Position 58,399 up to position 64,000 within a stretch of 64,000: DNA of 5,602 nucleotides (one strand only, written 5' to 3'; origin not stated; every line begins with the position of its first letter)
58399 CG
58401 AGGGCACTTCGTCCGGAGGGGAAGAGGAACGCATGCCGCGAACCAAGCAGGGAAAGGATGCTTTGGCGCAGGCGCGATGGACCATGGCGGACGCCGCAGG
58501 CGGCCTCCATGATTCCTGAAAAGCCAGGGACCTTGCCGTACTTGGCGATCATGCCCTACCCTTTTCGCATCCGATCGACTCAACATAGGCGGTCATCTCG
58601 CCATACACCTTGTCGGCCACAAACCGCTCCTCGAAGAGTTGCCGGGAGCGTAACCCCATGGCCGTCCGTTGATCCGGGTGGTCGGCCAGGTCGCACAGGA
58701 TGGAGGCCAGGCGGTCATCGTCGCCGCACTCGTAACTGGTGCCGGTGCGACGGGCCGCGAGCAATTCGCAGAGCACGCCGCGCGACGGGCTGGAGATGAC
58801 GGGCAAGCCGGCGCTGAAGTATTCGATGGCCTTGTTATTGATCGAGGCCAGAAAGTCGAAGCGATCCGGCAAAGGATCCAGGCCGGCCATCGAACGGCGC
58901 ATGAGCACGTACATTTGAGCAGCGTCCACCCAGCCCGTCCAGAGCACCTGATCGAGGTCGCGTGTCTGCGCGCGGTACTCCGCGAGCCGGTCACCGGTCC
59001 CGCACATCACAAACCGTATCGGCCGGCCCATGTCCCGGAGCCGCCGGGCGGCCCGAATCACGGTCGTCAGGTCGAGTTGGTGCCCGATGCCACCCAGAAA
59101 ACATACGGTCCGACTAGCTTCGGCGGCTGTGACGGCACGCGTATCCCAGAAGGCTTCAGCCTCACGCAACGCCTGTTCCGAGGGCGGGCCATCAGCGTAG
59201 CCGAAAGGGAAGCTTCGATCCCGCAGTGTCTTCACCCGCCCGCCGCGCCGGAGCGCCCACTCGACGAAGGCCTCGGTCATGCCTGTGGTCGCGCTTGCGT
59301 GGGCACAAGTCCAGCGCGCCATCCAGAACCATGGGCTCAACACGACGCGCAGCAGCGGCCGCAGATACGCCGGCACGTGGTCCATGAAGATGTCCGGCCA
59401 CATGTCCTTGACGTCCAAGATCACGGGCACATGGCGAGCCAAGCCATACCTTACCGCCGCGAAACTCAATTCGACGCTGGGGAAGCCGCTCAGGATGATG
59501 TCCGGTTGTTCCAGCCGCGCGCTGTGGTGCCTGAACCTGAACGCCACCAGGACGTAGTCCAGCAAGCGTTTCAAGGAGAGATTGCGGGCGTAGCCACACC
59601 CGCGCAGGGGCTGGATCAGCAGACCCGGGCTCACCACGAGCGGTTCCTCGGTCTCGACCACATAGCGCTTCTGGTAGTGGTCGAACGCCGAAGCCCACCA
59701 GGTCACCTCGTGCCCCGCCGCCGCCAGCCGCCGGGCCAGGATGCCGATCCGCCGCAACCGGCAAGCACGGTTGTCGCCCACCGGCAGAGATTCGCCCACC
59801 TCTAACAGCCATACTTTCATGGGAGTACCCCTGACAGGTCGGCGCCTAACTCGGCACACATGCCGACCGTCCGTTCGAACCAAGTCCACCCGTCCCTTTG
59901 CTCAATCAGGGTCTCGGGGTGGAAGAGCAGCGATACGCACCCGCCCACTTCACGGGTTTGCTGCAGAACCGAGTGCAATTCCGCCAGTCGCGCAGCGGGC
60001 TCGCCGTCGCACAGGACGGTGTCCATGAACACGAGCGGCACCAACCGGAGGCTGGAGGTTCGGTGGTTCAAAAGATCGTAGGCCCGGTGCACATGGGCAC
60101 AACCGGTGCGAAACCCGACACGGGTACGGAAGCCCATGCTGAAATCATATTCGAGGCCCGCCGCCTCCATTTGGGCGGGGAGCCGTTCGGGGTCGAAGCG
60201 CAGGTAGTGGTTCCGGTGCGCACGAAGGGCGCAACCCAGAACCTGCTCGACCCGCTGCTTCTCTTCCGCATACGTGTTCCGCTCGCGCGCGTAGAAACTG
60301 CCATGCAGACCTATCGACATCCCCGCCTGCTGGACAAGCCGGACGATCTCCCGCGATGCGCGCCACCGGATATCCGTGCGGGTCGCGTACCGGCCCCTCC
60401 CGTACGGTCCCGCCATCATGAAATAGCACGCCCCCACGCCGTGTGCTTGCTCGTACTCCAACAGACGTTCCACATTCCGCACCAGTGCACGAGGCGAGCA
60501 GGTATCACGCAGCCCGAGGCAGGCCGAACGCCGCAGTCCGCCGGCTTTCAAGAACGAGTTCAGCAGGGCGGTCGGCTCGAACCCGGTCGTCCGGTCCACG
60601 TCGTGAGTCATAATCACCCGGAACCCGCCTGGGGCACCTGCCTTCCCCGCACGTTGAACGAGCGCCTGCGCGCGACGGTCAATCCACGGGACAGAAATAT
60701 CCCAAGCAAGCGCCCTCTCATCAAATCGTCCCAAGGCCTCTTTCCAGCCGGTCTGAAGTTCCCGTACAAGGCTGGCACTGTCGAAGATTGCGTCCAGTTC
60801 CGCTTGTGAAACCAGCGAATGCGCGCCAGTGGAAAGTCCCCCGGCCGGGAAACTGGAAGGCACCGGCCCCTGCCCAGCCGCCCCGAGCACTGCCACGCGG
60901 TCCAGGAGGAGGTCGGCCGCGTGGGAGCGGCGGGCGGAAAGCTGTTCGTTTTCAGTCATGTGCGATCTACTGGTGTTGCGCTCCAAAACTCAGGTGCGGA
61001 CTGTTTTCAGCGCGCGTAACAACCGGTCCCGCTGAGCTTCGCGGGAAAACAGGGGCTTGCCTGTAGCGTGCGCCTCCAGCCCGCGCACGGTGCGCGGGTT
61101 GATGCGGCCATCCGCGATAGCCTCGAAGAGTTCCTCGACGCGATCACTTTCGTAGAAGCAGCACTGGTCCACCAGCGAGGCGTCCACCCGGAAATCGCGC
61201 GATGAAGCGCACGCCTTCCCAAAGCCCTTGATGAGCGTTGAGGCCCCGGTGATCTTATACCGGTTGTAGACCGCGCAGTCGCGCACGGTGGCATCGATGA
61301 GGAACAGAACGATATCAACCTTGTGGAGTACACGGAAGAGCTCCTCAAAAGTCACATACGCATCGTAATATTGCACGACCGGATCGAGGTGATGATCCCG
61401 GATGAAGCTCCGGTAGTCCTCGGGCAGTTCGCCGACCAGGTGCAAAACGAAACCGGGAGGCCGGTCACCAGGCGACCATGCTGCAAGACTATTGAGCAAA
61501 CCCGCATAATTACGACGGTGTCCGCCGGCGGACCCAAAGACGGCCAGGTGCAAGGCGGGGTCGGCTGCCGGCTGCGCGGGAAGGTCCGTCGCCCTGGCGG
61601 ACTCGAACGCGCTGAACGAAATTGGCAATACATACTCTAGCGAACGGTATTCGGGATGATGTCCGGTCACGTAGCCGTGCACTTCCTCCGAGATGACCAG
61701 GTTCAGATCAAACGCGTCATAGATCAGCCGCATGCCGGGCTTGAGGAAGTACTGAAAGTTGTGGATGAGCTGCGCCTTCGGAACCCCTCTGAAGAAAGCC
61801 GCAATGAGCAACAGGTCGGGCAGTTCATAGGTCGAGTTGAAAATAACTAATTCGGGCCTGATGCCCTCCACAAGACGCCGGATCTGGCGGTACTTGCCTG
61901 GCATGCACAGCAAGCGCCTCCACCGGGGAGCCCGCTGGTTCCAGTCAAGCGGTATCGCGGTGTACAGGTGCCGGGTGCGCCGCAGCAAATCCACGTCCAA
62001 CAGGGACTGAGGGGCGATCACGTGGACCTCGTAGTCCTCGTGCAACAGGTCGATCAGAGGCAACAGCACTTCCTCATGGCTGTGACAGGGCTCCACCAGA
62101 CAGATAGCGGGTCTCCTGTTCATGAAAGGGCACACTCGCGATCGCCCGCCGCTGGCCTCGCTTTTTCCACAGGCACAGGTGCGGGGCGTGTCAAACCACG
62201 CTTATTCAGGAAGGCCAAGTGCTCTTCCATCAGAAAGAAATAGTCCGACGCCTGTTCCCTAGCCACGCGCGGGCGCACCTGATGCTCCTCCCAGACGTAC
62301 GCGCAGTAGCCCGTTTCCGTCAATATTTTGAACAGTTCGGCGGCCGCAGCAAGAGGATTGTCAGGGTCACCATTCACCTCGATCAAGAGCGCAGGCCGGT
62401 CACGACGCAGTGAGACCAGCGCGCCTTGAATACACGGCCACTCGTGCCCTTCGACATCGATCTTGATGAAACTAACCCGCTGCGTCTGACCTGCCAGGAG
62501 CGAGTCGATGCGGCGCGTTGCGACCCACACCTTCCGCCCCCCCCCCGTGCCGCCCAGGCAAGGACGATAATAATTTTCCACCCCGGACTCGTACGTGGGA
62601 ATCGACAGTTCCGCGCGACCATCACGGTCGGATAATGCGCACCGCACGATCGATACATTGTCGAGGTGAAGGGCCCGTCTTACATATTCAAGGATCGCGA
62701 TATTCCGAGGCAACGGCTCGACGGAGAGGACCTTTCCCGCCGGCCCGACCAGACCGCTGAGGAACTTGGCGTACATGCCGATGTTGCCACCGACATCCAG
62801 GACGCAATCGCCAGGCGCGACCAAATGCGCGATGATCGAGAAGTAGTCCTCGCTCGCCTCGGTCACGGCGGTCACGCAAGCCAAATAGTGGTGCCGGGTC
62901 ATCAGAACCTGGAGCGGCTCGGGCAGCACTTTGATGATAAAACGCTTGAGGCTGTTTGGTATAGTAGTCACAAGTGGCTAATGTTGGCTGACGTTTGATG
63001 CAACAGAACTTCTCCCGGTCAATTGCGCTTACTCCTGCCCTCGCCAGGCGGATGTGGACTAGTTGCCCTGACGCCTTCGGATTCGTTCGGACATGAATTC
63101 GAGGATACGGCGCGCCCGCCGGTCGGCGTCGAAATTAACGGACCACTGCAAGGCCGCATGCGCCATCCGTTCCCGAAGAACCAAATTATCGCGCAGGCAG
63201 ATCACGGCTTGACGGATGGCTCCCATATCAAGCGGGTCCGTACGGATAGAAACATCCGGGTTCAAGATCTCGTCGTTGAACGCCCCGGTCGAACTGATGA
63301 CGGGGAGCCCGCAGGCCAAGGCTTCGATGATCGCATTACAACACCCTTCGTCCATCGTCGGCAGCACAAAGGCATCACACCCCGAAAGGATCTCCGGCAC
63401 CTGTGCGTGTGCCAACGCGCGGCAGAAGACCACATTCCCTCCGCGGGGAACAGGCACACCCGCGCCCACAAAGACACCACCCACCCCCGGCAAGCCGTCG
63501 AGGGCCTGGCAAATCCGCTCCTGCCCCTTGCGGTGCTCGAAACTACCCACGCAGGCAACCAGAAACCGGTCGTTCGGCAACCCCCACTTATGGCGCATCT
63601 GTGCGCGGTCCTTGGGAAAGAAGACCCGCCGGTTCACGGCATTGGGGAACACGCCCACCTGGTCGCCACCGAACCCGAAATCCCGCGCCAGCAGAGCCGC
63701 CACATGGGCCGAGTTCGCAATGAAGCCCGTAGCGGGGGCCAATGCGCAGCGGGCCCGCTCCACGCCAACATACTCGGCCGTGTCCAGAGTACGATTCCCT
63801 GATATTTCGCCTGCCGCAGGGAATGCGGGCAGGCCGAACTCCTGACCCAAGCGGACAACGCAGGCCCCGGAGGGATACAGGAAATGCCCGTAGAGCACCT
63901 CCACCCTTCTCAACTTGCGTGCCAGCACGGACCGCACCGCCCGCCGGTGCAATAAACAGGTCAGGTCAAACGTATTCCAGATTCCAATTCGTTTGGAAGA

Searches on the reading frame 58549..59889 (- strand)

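Call 9: search_protein_families(library=pfam, proteins=[window:58549-59889:-], max_evalue=0.001)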
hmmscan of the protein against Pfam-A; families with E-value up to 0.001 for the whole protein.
window:58549-59889:- (446 aa): 5 families
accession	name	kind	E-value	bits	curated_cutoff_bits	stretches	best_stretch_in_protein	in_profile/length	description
PF13692.12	Glyco_trans_1_4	-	1.7e-13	51.5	27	1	260-403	2-141/142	Glycosyl transferases group 1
PF00534.26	Glycos_transf_1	-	2.5e-12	47.1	26.4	1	255-416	11-170/172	Glycosyl transferases group 1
PF13579.12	Glyco_trans_4_4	-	2.2e-08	35.1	29.7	1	48-218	7-148/158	Glycosyl transferase 4-like domain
PF13439.12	Glyco_transf_4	-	7.4e-08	33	28.5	1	51-215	11-152/170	Glycosyltransferase Family 4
PF13524.12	Glyco_trans_1_2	-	5.6e-07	30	25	1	279-426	7-136/144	Glycosyl transferase-like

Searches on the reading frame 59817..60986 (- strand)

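Call 9: search_protein_families(library=pfam, proteins=[window:59817-60986:-], max_evalue=0.001)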
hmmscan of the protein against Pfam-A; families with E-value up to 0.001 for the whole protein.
window:59817-60986:- (389 aa): 0 families

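Call 54: search_protein_families(library=ncbifam, proteins=[window:59817-60986:-], max_evalue=0.00001)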
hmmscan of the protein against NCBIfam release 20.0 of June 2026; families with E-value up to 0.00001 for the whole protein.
window:59817-60986:- (389 aa): 1 family
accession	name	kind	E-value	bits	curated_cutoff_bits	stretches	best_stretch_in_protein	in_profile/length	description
NF053580.1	deacetylase_VimE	equivalog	7.7e-20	70.9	440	1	203-367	247-417/431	UDP-2,3-diacetamido-2,3-dideoxy-alpha-D-glucuronate deacetylase VimE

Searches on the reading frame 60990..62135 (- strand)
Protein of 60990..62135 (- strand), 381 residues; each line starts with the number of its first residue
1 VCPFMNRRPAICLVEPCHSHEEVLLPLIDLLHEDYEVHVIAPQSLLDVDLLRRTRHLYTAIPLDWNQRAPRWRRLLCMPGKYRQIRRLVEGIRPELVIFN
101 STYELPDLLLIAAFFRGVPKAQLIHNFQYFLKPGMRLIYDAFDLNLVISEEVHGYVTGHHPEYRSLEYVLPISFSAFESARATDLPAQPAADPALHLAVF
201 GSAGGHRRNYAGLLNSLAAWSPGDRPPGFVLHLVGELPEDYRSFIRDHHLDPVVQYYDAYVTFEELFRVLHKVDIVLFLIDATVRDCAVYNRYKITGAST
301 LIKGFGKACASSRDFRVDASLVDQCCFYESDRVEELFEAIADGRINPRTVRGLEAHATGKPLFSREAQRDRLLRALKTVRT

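Call 9: search_protein_families(library=pfam, proteins=[window:60990-62135:-], max_evalue=0.001)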
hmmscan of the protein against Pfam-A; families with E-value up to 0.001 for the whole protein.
window:60990-62135:- (381 aa): 1 family
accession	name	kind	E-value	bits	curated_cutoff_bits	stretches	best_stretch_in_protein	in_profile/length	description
PF13439.12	Glyco_transf_4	-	0.00027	21.5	28.5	1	31-158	15-150/170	Glycosyltransferase Family 4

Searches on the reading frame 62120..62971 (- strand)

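Call 9: search_protein_families(library=pfam, proteins=[window:62120-62971:-], max_evalue=0.001)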
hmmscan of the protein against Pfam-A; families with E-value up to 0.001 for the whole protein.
window:62120-62971:- (283 aa): 1 family
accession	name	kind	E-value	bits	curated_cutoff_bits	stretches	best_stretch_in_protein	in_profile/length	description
PF05050.19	Methyltransf_21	-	5.4e-19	69.4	22.7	1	59-222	1-171/173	Methyltransferase FkbM domain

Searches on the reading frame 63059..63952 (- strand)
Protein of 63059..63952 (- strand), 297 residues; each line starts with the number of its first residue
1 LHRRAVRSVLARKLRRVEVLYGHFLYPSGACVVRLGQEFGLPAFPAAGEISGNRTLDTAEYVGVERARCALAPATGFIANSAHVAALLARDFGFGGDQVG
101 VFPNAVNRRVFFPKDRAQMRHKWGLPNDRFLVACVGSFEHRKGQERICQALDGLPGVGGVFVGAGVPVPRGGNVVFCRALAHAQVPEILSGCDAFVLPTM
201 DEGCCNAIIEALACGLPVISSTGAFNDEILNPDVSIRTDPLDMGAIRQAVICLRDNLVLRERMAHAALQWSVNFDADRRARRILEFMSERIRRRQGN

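Call 61: search_protein_families(library=pfam, proteins=[window:63059-63952:-], max_evalue=0.0001)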
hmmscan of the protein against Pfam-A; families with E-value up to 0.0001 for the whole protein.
window:63059-63952:- (297 aa): 3 families
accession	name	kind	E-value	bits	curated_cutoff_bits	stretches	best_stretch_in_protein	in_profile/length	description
PF00534.26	Glycos_transf_1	-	2.8e-16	60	26.4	1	173-267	74-169/172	Glycosyl transferases group 1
PF13692.12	Glyco_trans_1_4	-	3.2e-13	50.6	27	1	131-253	3-139/142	Glycosyl transferases group 1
PF13524.12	Glyco_trans_1_2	-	2.3e-05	24.8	25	1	145-284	3-143/144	Glycosyl transferase-like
